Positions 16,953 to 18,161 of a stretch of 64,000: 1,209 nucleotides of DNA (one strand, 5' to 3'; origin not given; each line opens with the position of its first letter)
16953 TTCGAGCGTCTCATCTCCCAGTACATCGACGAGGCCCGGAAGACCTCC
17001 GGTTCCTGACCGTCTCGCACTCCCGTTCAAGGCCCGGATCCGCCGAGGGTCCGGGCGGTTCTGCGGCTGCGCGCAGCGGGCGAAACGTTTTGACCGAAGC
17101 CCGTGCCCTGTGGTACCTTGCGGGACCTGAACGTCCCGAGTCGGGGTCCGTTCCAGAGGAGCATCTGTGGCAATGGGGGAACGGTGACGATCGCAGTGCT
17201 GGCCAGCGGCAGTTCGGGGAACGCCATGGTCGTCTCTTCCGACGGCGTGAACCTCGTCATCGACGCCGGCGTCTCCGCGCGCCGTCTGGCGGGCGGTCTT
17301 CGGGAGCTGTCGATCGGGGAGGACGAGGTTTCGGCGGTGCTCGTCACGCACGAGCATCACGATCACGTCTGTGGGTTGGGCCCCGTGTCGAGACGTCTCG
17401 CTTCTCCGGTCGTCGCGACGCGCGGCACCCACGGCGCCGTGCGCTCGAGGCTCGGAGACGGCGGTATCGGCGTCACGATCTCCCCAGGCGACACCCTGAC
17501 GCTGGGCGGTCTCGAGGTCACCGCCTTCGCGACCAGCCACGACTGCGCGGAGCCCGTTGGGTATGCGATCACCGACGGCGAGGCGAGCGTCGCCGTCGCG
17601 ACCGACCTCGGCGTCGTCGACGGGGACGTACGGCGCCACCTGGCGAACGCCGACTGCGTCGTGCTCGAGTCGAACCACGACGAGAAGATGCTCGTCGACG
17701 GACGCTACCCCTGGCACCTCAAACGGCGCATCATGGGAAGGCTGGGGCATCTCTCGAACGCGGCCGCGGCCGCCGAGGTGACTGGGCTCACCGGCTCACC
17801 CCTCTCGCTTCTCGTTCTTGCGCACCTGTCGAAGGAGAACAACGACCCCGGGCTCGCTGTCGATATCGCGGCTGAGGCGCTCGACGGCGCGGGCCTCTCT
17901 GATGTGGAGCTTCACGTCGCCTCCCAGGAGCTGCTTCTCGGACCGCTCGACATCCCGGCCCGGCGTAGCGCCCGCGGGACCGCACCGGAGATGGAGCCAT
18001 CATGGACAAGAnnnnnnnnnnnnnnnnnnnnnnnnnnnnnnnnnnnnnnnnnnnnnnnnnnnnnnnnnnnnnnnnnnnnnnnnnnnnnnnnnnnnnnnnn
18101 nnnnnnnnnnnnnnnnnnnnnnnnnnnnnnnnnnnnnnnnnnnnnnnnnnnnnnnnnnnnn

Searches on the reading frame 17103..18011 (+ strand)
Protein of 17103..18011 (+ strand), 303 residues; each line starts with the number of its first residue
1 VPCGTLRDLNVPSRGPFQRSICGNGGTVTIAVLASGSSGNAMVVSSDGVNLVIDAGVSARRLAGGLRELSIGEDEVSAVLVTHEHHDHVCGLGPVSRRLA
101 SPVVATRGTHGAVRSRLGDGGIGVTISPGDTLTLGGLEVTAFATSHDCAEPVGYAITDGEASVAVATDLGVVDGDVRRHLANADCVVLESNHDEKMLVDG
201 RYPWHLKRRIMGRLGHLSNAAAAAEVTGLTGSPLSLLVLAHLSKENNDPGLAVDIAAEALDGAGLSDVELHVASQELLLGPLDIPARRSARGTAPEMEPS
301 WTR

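Call 63: search_protein_families(library=pfam, proteins=[window:17103-18011:+], max_evalue=0.00001)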
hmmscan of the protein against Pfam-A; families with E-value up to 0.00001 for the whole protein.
window:17103-18011:+ (303 aa): 2 families
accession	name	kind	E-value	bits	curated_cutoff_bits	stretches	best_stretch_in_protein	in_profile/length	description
PF12706.13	Lactamase_B_2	-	9.8e-22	78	27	1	50-225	2-186/200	Beta-lactamase superfamily domain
PF00753.33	Lactamase_B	-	3.3e-12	47.2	22.7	1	37-187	4-162/196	Metallo-beta-lactamase superfamily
